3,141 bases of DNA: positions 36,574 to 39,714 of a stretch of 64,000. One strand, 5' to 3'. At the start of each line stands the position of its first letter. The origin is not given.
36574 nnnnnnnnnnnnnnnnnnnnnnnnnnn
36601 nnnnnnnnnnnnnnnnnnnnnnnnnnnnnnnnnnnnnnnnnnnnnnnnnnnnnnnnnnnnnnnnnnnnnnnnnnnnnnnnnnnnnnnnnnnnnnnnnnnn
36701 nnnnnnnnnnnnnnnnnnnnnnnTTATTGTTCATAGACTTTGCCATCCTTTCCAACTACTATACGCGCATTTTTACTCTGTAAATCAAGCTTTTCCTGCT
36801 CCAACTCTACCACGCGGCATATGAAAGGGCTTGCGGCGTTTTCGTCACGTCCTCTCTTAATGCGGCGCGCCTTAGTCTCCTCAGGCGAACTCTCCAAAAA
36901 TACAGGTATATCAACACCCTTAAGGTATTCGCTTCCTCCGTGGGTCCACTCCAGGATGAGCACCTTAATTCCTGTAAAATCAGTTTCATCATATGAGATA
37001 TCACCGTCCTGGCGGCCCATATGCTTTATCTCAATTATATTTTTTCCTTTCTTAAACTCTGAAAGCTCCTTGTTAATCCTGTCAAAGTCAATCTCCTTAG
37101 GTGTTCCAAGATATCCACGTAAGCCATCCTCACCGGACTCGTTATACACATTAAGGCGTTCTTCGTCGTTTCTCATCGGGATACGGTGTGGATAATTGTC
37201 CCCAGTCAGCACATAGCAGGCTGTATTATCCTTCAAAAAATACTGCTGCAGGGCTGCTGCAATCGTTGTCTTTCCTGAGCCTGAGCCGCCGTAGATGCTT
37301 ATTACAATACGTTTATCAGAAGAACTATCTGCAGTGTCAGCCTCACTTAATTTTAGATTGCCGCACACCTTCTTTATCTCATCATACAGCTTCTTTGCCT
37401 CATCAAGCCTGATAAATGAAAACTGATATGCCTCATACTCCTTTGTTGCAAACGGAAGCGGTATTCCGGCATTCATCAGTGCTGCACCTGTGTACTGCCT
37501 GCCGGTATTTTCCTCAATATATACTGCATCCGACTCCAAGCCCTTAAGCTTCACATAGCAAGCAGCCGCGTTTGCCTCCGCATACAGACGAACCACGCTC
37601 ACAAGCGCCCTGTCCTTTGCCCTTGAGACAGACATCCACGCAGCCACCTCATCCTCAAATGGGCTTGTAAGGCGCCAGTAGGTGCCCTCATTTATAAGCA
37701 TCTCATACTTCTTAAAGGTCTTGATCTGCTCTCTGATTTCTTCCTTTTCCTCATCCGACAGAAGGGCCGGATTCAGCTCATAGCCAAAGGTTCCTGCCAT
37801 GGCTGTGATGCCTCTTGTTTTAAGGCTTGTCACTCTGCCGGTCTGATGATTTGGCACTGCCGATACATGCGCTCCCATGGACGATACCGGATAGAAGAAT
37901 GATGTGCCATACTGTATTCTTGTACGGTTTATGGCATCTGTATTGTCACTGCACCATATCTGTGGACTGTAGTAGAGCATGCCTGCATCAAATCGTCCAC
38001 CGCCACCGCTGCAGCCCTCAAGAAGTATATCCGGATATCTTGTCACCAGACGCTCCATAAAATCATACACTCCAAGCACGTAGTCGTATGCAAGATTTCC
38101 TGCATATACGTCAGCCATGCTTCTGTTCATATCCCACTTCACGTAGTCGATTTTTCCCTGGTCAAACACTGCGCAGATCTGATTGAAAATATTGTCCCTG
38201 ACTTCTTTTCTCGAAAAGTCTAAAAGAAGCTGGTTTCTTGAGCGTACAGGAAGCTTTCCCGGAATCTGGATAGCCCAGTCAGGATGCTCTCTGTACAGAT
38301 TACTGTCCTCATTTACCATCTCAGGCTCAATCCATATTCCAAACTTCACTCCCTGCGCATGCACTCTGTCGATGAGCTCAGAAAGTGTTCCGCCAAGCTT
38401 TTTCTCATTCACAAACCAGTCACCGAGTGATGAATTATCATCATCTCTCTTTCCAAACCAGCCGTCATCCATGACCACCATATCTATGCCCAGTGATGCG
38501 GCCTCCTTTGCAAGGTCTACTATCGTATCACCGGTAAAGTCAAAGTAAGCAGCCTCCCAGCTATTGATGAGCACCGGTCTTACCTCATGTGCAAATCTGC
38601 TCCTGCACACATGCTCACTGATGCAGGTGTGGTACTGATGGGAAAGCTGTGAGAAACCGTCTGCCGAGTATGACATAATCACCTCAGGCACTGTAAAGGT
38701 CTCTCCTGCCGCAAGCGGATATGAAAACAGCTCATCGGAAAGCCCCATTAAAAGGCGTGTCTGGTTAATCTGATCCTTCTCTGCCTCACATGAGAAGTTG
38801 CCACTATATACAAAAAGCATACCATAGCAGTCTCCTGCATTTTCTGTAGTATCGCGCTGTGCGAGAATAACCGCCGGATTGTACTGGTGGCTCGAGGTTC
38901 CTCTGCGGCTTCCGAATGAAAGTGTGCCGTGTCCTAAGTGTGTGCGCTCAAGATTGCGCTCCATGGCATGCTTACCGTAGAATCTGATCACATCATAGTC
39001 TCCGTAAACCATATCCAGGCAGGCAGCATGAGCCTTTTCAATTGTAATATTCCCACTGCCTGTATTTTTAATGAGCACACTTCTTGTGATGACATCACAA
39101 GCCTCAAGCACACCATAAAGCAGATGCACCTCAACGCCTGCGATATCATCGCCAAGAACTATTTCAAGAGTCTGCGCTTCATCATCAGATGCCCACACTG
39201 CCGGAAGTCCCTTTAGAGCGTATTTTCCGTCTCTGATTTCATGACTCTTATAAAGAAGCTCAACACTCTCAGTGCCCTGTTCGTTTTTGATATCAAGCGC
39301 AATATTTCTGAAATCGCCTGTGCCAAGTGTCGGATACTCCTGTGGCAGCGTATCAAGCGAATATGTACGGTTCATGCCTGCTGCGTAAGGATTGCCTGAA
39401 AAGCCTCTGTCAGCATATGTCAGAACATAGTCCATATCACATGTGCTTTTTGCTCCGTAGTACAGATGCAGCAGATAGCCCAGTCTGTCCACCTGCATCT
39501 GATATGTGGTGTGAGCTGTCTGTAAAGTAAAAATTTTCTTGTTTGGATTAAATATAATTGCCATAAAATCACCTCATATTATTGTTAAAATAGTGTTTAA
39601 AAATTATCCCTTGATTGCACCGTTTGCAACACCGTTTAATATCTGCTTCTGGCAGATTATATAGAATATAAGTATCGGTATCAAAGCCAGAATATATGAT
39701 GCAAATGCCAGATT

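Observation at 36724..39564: GH36 alpha-galactosidase fused in-frame to a uridine-kinase/PRK-family P-loop kinase domain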

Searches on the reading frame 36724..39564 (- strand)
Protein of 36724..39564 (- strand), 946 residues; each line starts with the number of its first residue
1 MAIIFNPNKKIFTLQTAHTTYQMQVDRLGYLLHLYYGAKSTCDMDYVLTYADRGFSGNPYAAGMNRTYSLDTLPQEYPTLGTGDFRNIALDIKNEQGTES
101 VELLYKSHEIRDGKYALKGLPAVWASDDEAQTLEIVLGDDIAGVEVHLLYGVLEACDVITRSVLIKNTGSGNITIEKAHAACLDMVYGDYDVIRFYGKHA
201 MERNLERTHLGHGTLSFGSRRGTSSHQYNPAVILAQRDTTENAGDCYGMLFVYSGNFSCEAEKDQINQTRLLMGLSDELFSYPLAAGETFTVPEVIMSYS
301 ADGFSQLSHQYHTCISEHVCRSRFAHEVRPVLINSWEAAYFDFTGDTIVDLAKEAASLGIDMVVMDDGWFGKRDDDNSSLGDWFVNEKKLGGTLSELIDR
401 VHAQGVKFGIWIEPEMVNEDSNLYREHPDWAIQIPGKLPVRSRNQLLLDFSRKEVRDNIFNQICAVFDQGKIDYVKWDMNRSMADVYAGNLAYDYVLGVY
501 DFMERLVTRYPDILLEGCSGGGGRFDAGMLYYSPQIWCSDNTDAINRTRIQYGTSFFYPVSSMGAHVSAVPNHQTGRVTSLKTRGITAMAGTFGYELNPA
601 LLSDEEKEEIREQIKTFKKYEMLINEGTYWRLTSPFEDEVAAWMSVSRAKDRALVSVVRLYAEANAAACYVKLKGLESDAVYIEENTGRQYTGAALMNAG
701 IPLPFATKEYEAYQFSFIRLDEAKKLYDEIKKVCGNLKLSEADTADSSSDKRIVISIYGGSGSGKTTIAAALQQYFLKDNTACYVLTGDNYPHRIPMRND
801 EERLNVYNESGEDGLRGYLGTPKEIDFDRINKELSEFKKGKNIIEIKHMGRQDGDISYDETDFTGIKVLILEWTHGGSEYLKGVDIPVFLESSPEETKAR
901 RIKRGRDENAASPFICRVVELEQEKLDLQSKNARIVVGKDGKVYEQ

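Call 3: search_protein_families(library=pfam, proteins=[window:36727-39564:-], max_evalue=0.1)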
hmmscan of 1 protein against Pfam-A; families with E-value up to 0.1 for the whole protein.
window:36727-39564:- (946 aa): 23 families
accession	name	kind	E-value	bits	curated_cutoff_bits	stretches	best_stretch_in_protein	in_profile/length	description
PF02065.24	Melibiase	-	2.3e-148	494.3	27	1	289-626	1-346/347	Melibiase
PF16875.11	Glyco_hydro_36N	-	2.9e-85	286.2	27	1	29-285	1-253/253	Glycosyl hydrolase family 36 N-terminal domain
PF16874.11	Glyco_hydro_36C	-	2e-19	70.2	27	1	641-716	2-76/77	Glycosyl hydrolase family 36 C-terminal domain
PF00485.24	PRK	-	1.8e-07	31.6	22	1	754-906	1-151/196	Phosphoribulokinase / Uridine kinase family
PF01055.32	Glyco_hydro_31_2nd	-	2.3e-05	24.3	23.5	1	356-482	34-159/328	Glycosyl hydrolases family 31 TIM-barrel domain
PF01583.26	APS_kinase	-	2.6e-05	24.7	21.1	1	753-793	3-43/152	Adenylylsulphate kinase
PF13238.12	AAA_18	-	0.0014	19.5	29.4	1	755-909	1-116/128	AAA domain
PF06414.18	Zeta_toxin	-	0.0019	18.1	22.3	1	748-803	12-66/199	Zeta toxin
PF20720.3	nSTAND3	-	0.0021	18.2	27.2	1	749-786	14-51/155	Novel STAND NTPase 3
PF14871.12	GHL6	-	0.0025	18.5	35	1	386-436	38-85/132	Hypothetical glycosyl hydrolase 6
PF16499.11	Melibiase_2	-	0.0033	17.2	23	1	356-412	44-97/284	Alpha galactosidase A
PF02638.21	GHL10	-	0.0051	16.4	27.9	1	393-478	71-161/311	Glycosyl hydrolase-like 10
PF13207.12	AAA_17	-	0.012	16.4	27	0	758-774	1-17/136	AAA domain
PF00448.28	SRP54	-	0.013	15.6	22.7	1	754-791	3-40/196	SRP54-type protein, GTPase domain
PF13521.12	AAA_28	-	0.018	15.7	27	1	755-775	2-22/164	AAA domain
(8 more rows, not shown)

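Call 4: search_protein_families(library=ncbifam, proteins=[window:36727-39564:-], max_evalue=0.1)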
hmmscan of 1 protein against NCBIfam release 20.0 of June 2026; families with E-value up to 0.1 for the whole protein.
window:36727-39564:- (946 aa): 21 families
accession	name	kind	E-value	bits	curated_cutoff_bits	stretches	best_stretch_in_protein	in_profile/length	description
NF053652.1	BtArabpyrBAD1528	equivalog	4.6e-21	74.5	1100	1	348-544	333-537/730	beta-L-arabinopyranosidase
TIGR00235.1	udk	equivalog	7.2e-08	32.3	220.3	1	749-906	3-148/207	uridine kinase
NF004018.0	PRK05480.1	equivalog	9.2e-08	31.8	180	1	749-908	3-150/210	uridine kinase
TIGR00455.1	apsK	equivalog_domain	2e-06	27.6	138.7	1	741-793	7-59/184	adenylyl-sulfate kinase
NF003013.0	PRK03846.1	subfamily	4.2e-06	26.6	163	1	739-793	15-69/202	adenylyl-sulfate kinase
NF011997.0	PRK15453.1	equivalog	0.00014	21.3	362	1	749-839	2-88/290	phosphoribulokinase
NF004035.0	PRK05506.1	subfamily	0.00025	19.4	715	1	735-795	443-503/632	bifunctional sulfate adenylyltransferase subunit 1/adenylylsulfate kinase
NF007775.0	PRK10463.1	equivalog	0.00094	18.6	385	1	729-836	81-179/290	hydrogenase nickel incorporation protein HypB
NF005115.0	PRK06547.1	equivalog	0.0041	16.5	173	1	747-776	10-39/172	hypothetical protein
NF005807.0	PRK07667.1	equivalog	0.0051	16.4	221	1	747-791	12-56/193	kinase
NF004041.0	PRK05541.1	subfamily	0.0053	16.8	127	1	749-790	4-45/176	adenylyl-sulfate kinase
NF005655.0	PRK07429.1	subfamily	0.0064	15.7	236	1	748-794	4-47/326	phosphoribulokinase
NF006746.0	PRK09270.1-5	subfamily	0.0068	15.3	250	1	745-791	14-60/210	nucleoside/nucleotide kinase family protein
NF006743.0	PRK09270.1-2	equivalog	0.0088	15.1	227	1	743-777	19-53/217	nucleoside/nucleotide kinase family protein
NF010342.0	PRK13768.1-5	equivalog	0.022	14.7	414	1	755-800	4-49/255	GTPase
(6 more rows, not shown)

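Call 7: search_solved_structures(query=window:36727-39564:-, show_alignments=1)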
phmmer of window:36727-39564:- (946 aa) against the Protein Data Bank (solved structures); distinct sequences matched with E-value up to 0.001: 22.
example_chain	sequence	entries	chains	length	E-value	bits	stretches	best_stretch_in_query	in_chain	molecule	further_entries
2yfn_A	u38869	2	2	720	0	1401.2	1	1-719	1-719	ALPHA-GALACTOSIDASE-SUCROSE KINASE AGASK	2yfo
4fnq_A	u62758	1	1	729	1.4e-211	708.1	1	1-711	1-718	Alpha-galactosidase AgaB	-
4fnr_A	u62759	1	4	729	3.1e-211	707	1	1-712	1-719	Alpha-galactosidase AgaA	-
4fnu_A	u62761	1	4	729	1.9e-209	701.1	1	1-712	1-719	Alpha-galactosidase AgaA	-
4fnp_A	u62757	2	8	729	1.9e-209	701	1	1-712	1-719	Alpha-galactosidase AgaA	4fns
4fnt_A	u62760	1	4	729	2.7e-209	700.6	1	1-712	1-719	Alpha-galactosidase AgaA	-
2xn0_A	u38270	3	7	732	2.8e-209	700.5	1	3-717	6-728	ALPHA-GALACTOSIDASE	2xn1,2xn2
8k1a_A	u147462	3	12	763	6.1e-178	596.8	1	1-682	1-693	Alpha-galactosidase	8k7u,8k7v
3mi6_A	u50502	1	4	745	9.6e-177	592.9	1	3-706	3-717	Alpha-galactosidase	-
6phu_A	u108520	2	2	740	1.2e-166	559.5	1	26-719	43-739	Alpha-galactosidase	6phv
6phw_A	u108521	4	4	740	5.5e-166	557.3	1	26-719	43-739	Alpha-galactosidase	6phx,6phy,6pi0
6jhp_A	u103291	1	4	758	8.2e-158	530.2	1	73-709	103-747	Alpha-galactosidase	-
6lcj_A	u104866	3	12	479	1.7e-09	39.4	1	333-442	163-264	Alpha-galactosidase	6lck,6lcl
1zy9_A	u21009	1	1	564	4.7e-07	31.3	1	335-470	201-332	alpha-galactosidase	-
5m0x_A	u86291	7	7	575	4.9e-07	31.2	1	335-470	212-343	Alpha-galactosidase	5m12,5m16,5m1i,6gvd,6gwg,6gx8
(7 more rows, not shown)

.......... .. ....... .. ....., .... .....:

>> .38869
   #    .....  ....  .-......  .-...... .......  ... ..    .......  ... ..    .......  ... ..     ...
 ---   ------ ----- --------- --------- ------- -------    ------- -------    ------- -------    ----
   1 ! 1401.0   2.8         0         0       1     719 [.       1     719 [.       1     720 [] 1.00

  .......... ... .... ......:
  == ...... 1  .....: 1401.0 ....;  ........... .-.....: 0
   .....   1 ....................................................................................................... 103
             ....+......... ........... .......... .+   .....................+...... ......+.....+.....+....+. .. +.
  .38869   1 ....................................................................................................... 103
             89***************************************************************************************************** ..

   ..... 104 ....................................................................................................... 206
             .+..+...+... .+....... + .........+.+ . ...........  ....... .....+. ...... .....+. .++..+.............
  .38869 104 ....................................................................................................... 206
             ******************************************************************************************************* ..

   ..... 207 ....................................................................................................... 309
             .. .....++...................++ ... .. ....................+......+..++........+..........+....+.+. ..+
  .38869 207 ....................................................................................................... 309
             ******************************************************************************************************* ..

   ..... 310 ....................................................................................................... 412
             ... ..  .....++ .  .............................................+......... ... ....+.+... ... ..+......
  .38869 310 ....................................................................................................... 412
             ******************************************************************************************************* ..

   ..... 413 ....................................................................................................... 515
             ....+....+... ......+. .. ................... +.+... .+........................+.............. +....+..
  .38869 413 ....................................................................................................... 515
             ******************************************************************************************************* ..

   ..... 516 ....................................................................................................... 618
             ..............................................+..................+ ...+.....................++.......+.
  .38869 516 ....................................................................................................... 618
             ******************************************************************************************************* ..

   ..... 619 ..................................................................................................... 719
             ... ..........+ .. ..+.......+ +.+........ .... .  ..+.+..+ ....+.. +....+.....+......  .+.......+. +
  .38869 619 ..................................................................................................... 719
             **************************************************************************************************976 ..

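Call 14: list_cluster_members(proteins=[window:36727-39564:-])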
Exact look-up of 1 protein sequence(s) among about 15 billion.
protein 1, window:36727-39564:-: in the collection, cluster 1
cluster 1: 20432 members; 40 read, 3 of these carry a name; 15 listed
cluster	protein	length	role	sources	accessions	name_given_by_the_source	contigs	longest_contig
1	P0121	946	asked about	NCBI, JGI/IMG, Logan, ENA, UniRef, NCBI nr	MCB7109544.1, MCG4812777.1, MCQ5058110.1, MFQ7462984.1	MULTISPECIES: alpha-galactosidase [Agathobacter] | alpha-galactosidase | alpha-galactosidase n=1 Tax=Agathobacter TaxID=1766253 RepID=UPI0027D24965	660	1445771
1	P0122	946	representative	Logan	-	-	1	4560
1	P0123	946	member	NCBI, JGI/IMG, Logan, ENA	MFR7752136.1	MAG: alpha-galactosidase [Agathobacter rectalis] | alpha-galactosidase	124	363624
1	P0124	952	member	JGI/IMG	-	alpha-galactosidase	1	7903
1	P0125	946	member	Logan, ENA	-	-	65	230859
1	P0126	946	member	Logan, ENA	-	-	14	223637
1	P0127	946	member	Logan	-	-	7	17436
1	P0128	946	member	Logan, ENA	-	-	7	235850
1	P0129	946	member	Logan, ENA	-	-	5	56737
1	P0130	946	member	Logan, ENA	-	-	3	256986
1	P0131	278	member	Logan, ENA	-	-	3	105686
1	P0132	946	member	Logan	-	-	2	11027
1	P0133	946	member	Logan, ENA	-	-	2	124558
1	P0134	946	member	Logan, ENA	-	-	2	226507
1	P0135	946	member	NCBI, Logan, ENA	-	-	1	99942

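Call 58: find_encoding_contigs(protein=window:36724-39564:-, flank=6000, max_places=5)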
Protein window:36724-39564:- (946 aa): 24 contigs read that carry it; 5 places shown.
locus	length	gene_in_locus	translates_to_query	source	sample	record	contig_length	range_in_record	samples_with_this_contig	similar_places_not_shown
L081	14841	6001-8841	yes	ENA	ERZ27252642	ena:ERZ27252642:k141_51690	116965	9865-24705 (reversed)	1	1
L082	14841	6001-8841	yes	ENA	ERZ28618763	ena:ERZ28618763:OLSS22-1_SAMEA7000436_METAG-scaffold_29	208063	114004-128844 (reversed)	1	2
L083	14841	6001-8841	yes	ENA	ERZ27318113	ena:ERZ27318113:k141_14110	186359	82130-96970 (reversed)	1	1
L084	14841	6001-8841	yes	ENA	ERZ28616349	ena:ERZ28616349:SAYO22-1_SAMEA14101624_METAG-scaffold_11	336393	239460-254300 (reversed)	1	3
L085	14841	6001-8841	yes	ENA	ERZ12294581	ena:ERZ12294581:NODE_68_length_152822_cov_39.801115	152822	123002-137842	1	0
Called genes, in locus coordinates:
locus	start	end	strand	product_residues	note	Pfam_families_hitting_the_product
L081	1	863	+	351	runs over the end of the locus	PF00532:Peripla_BP_1, PF13407:Peripla_BP_4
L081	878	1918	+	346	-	PF00532:Peripla_BP_1 (weak), PF13407:Peripla_BP_4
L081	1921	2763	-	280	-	PF02311:AraC_binding, PF00165:HTH_AraC, PF12833:HTH_18, PF00165:HTH_AraC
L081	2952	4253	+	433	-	PF01547:SBP_bac_1, PF13416:SBP_bac_8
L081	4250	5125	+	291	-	PF00528:BPD_transp_1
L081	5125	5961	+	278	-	PF00528:BPD_transp_1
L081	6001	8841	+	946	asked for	PF16875:Glyco_hydro_36N, PF02065:Melibiase, PF01055:Glyco_hydro_31_2nd (faint), PF16874:Glyco_hydro_36C, PF00485:PRK (weak)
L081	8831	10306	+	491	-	PF00128:Alpha-amylase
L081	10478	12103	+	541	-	PF09820:AAA-ATPase_like, PF08011:PDDEXK_9 (weak)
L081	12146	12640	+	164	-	PF03167:UDG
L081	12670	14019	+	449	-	PF01554:MatE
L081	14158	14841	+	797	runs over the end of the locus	PF01055:Glyco_hydro_31_2nd, PF21365:Glyco_hydro_31_3rd, PF17137:DUF5110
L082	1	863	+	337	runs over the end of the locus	PF00532:Peripla_BP_1, PF13407:Peripla_BP_4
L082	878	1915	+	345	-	PF00532:Peripla_BP_1 (weak), PF13407:Peripla_BP_4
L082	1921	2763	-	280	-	PF02311:AraC_binding, PF00165:HTH_AraC, PF12833:HTH_18, PF00165:HTH_AraC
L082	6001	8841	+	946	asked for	PF16875:Glyco_hydro_36N, PF02065:Melibiase, PF01055:Glyco_hydro_31_2nd (faint), PF16874:Glyco_hydro_36C, PF00485:PRK (weak)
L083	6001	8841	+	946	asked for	PF16875:Glyco_hydro_36N, PF02065:Melibiase, PF01055:Glyco_hydro_31_2nd (faint), PF16874:Glyco_hydro_36C, PF00485:PRK (weak)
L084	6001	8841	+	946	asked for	PF16875:Glyco_hydro_36N, PF02065:Melibiase, PF01055:Glyco_hydro_31_2nd (faint), PF16874:Glyco_hydro_36C, PF00485:PRK (weak)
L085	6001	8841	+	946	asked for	PF16875:Glyco_hydro_36N, PF02065:Melibiase, PF01055:Glyco_hydro_31_2nd (faint), PF16874:Glyco_hydro_36C, PF00485:PRK (weak)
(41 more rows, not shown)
